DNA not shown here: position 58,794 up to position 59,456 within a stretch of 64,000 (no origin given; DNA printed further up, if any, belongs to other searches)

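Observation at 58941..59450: VirB9-like protein ends in a Met/Gln-rich linker and a SPOR-like peptidoglycan-binding domain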

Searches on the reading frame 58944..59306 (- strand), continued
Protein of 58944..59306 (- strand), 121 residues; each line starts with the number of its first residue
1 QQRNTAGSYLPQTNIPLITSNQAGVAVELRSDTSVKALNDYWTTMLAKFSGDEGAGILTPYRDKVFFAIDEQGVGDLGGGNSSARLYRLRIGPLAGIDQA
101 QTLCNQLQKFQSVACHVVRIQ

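Call 50: find_encoding_contigs(protein=P0135, flank=10000, max_places=1)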
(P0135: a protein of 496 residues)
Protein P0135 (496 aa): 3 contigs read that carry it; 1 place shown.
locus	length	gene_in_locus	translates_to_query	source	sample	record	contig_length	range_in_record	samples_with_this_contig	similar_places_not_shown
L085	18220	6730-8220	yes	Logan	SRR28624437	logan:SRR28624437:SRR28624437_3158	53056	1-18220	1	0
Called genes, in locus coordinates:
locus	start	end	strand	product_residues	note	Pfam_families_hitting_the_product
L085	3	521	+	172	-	?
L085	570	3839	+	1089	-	-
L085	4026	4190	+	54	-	-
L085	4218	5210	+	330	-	-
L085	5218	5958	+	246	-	-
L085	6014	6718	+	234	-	PF04335:VirB8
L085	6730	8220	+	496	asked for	PF03524:CagX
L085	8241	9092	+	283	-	-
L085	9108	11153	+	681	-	PF03743:TrbI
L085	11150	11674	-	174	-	PF01252:Peptidase_A8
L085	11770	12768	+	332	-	PF00989:PAS, PF08448:PAS_4 (weak), PF13426:PAS_9, PF00990:GGDEF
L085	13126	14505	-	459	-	PF02233:PNTB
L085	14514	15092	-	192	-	PF12769:PNTB_4TM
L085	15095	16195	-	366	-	PF05222:AlaDh_PNT_N, PF02826:2-Hacid_dh_C (faint), PF01262:AlaDh_PNT_C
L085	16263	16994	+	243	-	PF01728:FtsJ (weak), PF05175:MTS, PF02384:N6_Mtase (weak), PF13847:Methyltransf_31, PF08241:Methyltransf_11 (faint), PF13649:Methyltransf_25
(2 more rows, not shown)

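Call 51: search_dna_similar(query=window:58944-59306:-, collection=plasmids, mode=protein, max_evalue=0.01, max_rows=20)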
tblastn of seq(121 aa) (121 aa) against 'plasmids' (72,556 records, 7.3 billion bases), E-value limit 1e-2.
No match.

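Call 59: find_homologous_proteins(query=P0142, max_evalue=1e-10)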
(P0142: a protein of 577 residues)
Query P0142 (577 aa): 1108 proteins with E <= 1e-10 among 8000 candidates; the best 120 are listed.
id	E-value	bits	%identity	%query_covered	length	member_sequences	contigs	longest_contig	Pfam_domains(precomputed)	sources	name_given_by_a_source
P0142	0.0e+0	1314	100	100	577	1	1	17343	PF03524.22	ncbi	-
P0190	0.0e+0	1132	87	100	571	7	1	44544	PF03524.22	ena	-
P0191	0.0e+0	1125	86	100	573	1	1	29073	PF05036.19,PF03524.22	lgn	-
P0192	0.0e+0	1119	86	100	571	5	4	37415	PF03524.22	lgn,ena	-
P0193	0.0e+0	1105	83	100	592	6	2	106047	PF03524.22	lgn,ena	-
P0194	5.1e-271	918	71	100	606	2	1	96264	PF03524.22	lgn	-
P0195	7.4e-250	848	66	99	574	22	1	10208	PF03524.22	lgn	-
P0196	1.5e-247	841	64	99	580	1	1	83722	PF03524.22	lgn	-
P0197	1.3e-245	834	63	100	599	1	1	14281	PF03524.22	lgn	-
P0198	8.3e-245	832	64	100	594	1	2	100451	PF03524.22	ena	-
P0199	9.8e-245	831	65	100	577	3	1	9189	PF03524.22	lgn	-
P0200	8.6e-244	828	65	100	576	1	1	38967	PF03524.22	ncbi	-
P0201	1.9e-243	827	64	99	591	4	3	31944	PF03524.22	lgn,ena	-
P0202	1.1e-241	821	65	99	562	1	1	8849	PF03524.22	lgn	-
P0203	2.3e-241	820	63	100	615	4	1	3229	PF03524.22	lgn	-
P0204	3.6e-241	820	61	100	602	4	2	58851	PF03524.22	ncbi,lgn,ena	-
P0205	4.4e-241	819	63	99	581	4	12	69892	PF03524.22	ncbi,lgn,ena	-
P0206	6.0e-241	819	64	100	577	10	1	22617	PF03524.22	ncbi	-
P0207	1.4e-240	818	62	99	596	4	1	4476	PF03524.22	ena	-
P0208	1.7e-240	817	64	100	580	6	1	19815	PF03524.22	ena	-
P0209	7.9e-240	815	65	99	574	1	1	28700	PF03524.22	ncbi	-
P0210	1.5e-239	814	64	99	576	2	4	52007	PF05036.19,PF03524.22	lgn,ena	-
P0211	3.4e-239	813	62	100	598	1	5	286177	PF03524.22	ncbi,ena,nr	ncbi:MAG: TrbG/VirB9 family P-type conjugative transfer protein [Alphaproteobacteria bacterium]|nr:T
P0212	3.1e-238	810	61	99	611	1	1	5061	PF03524.22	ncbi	ncbi:MAG: TrbG/VirB9 family P-type conjugative transfer protein [Alphaproteobacteria bacterium]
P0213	1.1e-237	808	63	99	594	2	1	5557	PF03524.22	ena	-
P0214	1.5e-237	808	62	100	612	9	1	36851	PF03524.22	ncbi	-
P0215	3.4e-237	806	61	100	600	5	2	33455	PF03524.22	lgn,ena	-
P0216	3.5e-237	806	62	100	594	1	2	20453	PF03524.22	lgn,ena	-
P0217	5.3e-237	806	61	100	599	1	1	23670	PF03524.22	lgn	-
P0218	1.5e-236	804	62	99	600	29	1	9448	PF03524.22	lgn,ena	-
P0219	2.5e-236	804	63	100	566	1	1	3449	PF03524.22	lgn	-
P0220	2.5e-236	804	63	100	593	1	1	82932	PF03524.22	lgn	-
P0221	4.8e-236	803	63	100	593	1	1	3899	PF03524.22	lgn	-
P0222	3.3e-235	800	63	100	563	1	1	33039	PF03524.22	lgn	-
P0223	8.3e-234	795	63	99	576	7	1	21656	PF05036.19,PF03524.22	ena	-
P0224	1.0e-233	795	61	100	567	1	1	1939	PF05036.19,PF03524.22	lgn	-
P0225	6.3e-233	792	62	100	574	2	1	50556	PF05036.19,PF03524.22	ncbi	-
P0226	2.3e-232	791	62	100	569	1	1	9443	PF05036.19,PF03524.22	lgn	-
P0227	7.1e-232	789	61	99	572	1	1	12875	PF05036.19,PF03524.22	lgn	-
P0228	1.1e-231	788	62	100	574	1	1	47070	PF05036.19,PF03524.22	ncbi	-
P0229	1.8e-231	788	62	100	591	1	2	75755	PF03524.22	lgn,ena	-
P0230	6.0e-231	786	61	100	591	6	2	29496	PF03524.22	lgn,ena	-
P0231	8.1e-231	785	61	100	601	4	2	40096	PF05036.19,PF03524.22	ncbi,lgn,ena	-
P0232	2.0e-230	784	60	100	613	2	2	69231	PF03524.22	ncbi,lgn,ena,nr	ncbi:MAG: TrbG/VirB9 family P-type conjugative transfer protein [Alphaproteobacteria bacterium]|nr:T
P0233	2.6e-230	784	62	100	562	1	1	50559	PF03524.22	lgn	-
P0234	2.8e-230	784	61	100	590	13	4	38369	PF03524.22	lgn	-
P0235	3.5e-230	783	61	100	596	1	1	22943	PF03524.22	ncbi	-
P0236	1.1e-229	782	61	100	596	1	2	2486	PF03524.22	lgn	-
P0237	4.0e-229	780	60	100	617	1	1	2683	PF03524.22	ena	-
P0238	8.3e-229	779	61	100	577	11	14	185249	PF05036.19,PF03524.22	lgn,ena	-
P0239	8.4e-229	779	61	100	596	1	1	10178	PF03524.22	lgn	-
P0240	8.5e-229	779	61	100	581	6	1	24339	PF03524.22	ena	-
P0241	1.1e-228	778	60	100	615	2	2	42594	PF03524.22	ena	-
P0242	1.3e-228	778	60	100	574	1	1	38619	PF05036.19,PF03524.22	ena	-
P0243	8.5e-228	775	61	95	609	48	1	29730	PF03524.22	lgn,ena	-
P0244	8.7e-228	775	62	100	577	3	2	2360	PF05036.19,PF03524.22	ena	-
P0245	1.4e-227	775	60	100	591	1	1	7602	PF05036.19,PF03524.22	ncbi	-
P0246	2.4e-227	774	60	100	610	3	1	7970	PF03524.22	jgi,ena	-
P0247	7.0e-227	772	59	100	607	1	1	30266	PF03524.22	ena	-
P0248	8.0e-227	772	61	100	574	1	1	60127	PF05036.19,PF03524.22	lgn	-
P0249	1.5e-226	771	60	100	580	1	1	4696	PF05036.19,PF03524.22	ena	-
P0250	2.6e-226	771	59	100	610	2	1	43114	PF03524.22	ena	-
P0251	3.3e-226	770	59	100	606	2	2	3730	PF03524.22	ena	-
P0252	5.1e-226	770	60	100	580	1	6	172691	PF05036.19,PF03524.22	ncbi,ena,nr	ncbi:MAG: TrbG/VirB9 family P-type conjugative transfer protein [Alphaproteobacteria bacterium]|nr:T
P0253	7.1e-226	769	60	100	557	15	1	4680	PF05036.19,PF03524.22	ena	-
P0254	5.7e-225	766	59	100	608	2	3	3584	PF03524.22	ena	-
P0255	6.2e-225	766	61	100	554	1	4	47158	PF05036.19,PF03524.22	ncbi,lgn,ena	-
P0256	1.3e-224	765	60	99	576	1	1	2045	PF05036.19,PF03524.22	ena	-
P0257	1.3e-224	765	59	100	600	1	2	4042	PF03524.22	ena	-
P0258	4.9e-224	763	58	100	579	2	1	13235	PF05036.19,PF03524.22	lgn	-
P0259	5.4e-224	763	60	100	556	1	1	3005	PF05036.19,PF03524.22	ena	-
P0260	1.7e-223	761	60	99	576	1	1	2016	PF03524.22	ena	-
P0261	2.5e-223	761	58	100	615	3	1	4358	PF03524.22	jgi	-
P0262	2.9e-223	761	59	100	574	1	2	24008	PF03524.22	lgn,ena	-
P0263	3.8e-223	760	60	100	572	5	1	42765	PF05036.19,PF03524.22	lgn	-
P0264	5.0e-223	760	59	100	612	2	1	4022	PF03524.22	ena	-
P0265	9.0e-223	759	60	100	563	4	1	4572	PF03524.22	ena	-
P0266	1.4e-222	758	61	100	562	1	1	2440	PF05036.19,PF03524.22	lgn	-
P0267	1.8e-222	758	60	100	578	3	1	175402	PF03524.22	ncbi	-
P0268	1.8e-222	758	61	100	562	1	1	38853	PF05036.19,PF03524.22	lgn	-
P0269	2.3e-222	758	58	100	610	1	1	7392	PF03524.22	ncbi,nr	ncbi:MAG: TrbG/VirB9 family P-type conjugative transfer protein [Pseudomonadota bacterium]|nr:TrbG/V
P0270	4.2e-222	757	59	100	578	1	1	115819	PF05036.19,PF03524.22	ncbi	-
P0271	1.1e-221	755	58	100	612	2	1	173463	PF03524.22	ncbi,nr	ncbi:MAG: TrbG/VirB9 family P-type conjugative transfer protein [Alphaproteobacteria bacterium]|nr:T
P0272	1.4e-221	755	60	100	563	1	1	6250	PF03524.22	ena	-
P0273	2.0e-221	754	59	99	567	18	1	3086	PF05036.19,PF03524.22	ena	-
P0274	4.4e-221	753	60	100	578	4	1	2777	PF05036.19,PF03524.22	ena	-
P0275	9.3e-221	752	60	100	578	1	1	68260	PF05036.19,PF03524.22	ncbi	-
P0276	1.0e-220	752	59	100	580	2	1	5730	PF05036.19,PF03524.22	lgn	-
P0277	2.6e-220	751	59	100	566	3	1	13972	PF03524.22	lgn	-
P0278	2.8e-220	751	59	100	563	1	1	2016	PF03524.22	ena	-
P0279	3.1e-220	750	59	100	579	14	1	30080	PF05036.19,PF03524.22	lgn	-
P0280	3.9e-220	750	59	100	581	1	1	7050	PF03524.22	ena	-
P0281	4.1e-220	750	59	100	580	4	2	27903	PF03524.22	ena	-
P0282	6.4e-220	749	59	100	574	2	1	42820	PF05036.19,PF03524.22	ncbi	-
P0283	6.9e-220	749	59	100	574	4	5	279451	PF03524.22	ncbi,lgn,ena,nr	ncbi:MAG: TrbG/VirB9 family P-type conjugative transfer protein [Alphaproteobacteria bacterium]|nr:T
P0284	1.2e-218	745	58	100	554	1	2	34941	PF05036.19,PF03524.22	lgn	-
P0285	1.7e-218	745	59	99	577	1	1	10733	PF03524.22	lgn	-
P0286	3.6e-218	744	59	99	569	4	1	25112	PF05036.19,PF03524.22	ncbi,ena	-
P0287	4.8e-216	737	59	99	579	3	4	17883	PF05036.19,PF03524.22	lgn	-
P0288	9.8e-216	736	59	99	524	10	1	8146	PF05036.19,PF03524.22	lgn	-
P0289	4.2e-215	734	57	100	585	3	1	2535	PF05036.19,PF03524.22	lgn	-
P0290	4.7e-214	730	59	99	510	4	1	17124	PF05036.19,PF03524.22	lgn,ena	-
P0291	1.5e-213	728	62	96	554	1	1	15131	PF03524.22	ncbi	-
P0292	7.7e-213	726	58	100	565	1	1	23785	PF03524.22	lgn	-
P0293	8.1e-213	726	59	100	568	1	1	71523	PF05036.19,PF03524.22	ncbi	-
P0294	5.1e-211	720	58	99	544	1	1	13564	PF03524.22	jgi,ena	-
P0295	9.9e-211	719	57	99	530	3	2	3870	PF03524.22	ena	-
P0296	1.4e-210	719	58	98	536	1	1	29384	PF03524.22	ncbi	-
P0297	2.3e-210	718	58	100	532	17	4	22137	PF03524.22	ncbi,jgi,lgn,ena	-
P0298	3.4e-210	717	58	100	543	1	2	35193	PF03524.22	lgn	-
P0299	4.1e-210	717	58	99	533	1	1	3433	PF03524.22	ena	-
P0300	4.1e-210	717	59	99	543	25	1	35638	PF03524.22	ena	-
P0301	1.3e-209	715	58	98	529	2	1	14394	PF03524.22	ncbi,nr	ncbi:MAG: TrbG/VirB9 family P-type conjugative transfer protein [Alphaproteobacteria bacterium]|nr:T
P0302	1.9e-209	715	58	99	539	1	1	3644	PF03524.22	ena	-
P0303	3.4e-209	714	57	99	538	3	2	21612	PF03524.22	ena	-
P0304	2.9e-208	711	58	99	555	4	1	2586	PF03524.22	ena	-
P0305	3.3e-208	711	55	100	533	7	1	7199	PF03524.22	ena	-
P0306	9.1e-208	709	58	98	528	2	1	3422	PF03524.22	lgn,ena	-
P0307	1.2e-207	709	57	99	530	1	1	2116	PF03524.22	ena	-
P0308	6.1e-207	707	59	99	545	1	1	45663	PF03524.22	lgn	-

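Call 67: search_protein_families(library=pfam, proteins=[P0211, P0193, P0252, P0283, P0305], max_evalue=0.1)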
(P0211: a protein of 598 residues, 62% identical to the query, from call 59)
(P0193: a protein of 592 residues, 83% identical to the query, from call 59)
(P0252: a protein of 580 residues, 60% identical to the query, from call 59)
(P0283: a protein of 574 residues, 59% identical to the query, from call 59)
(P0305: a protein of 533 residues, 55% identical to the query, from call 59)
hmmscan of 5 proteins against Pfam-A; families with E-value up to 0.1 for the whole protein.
P0211 (598 aa): 2 families
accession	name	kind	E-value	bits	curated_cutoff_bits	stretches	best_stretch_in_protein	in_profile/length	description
PF03524.21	CagX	-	2.8e-13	50.6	34.2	1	86-349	4-195/198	Conjugal transfer protein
PF05036.18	SPOR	-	0.0069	17.1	21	1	519-596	8-76/76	SPOR domain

P0193 (592 aa): 2 families
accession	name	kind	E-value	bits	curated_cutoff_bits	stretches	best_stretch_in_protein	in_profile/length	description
PF03524.21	CagX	-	1.7e-13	51.2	34.2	1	86-350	4-195/198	Conjugal transfer protein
PF05036.18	SPOR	-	0.00037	21.2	21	1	543-590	32-76/76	SPOR domain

P0252 (580 aa): 2 families
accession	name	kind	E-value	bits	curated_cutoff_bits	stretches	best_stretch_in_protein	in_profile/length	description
PF03524.21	CagX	-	2.8e-12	47.3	34.2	1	85-343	4-195/198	Conjugal transfer protein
PF05036.18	SPOR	-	1.4e-06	29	21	1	528-578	29-76/76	SPOR domain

P0283 (574 aa): 2 families
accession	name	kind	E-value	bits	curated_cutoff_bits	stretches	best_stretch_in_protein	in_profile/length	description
PF03524.21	CagX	-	2.2e-12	47.7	34.2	1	85-343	4-195/198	Conjugal transfer protein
PF05036.18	SPOR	-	0.00011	22.9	21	1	522-572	29-76/76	SPOR domain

P0305 (533 aa): 2 families
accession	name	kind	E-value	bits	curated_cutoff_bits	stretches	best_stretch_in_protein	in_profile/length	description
PF03524.21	CagX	-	2.7e-12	47.4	34.2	1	88-353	5-196/198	Conjugal transfer protein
PF05036.18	SPOR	-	0.0026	18.5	21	1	479-531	27-76/76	SPOR domain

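Call 69: find_encoding_contigs(protein=P0211, flank=10000, max_places=1)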
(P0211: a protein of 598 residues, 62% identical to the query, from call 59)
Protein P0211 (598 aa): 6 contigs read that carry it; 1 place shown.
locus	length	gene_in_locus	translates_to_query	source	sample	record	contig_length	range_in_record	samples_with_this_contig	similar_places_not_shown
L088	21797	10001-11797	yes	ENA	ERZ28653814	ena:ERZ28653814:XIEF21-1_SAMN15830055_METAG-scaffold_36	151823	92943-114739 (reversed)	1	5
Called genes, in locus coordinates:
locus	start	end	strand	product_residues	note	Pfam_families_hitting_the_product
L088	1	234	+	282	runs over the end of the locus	PF00763:THF_DHG_CYH, PF02882:THF_DHG_CYH_C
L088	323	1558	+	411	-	-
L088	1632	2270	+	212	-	-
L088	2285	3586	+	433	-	-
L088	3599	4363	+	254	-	-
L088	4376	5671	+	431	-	-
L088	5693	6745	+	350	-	-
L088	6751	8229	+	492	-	-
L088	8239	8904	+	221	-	PF04335:VirB8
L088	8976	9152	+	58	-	-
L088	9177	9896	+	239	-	PF04335:VirB8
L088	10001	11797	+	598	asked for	PF03524:CagX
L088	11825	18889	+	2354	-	PF12396:DUF3659 (faint), PF21784:Bflower (faint), PF21785:Bflower_2 (weak), PF03743:TrbI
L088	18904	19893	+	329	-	PF00437:T2SSE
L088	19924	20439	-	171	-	-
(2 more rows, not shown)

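Call 78: search_solved_structures(query=A3, max_evalue=10, show_alignments=4)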
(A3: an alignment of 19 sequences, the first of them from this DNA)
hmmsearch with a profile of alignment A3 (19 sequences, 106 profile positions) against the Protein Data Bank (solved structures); distinct sequences matched with E-value up to 10: 8.
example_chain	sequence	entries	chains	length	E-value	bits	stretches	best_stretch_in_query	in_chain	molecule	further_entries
7uve_A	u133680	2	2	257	0.49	14.1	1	31-63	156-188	Histone-lysine N-methyltransferase eggless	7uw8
1gk4_A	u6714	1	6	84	0.71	13.6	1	9-63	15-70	VIMENTIN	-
7bb3_A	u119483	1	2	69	1.3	12.8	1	34-65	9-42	Survival motor neuron-like protein 1,Survival motor neuron-like protein 1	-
6h0h_A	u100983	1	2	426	1.3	12.8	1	11-42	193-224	Probable solute binding protein of ABC transporter system for sugars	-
1x60_A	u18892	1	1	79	1.3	12.8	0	70-103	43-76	Sporulation-specific N-acetylmuramoyl-L-alanine amidase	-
6q5g_A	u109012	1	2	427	1.3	12.8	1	11-42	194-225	Sugar ABC transporter substrate-binding protein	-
4ox0_A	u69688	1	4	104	1.4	12.7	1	14-47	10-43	Developmental protein SEPALLATA 3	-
7spp_C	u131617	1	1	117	1.5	12.5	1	60-101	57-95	VNAR 2C02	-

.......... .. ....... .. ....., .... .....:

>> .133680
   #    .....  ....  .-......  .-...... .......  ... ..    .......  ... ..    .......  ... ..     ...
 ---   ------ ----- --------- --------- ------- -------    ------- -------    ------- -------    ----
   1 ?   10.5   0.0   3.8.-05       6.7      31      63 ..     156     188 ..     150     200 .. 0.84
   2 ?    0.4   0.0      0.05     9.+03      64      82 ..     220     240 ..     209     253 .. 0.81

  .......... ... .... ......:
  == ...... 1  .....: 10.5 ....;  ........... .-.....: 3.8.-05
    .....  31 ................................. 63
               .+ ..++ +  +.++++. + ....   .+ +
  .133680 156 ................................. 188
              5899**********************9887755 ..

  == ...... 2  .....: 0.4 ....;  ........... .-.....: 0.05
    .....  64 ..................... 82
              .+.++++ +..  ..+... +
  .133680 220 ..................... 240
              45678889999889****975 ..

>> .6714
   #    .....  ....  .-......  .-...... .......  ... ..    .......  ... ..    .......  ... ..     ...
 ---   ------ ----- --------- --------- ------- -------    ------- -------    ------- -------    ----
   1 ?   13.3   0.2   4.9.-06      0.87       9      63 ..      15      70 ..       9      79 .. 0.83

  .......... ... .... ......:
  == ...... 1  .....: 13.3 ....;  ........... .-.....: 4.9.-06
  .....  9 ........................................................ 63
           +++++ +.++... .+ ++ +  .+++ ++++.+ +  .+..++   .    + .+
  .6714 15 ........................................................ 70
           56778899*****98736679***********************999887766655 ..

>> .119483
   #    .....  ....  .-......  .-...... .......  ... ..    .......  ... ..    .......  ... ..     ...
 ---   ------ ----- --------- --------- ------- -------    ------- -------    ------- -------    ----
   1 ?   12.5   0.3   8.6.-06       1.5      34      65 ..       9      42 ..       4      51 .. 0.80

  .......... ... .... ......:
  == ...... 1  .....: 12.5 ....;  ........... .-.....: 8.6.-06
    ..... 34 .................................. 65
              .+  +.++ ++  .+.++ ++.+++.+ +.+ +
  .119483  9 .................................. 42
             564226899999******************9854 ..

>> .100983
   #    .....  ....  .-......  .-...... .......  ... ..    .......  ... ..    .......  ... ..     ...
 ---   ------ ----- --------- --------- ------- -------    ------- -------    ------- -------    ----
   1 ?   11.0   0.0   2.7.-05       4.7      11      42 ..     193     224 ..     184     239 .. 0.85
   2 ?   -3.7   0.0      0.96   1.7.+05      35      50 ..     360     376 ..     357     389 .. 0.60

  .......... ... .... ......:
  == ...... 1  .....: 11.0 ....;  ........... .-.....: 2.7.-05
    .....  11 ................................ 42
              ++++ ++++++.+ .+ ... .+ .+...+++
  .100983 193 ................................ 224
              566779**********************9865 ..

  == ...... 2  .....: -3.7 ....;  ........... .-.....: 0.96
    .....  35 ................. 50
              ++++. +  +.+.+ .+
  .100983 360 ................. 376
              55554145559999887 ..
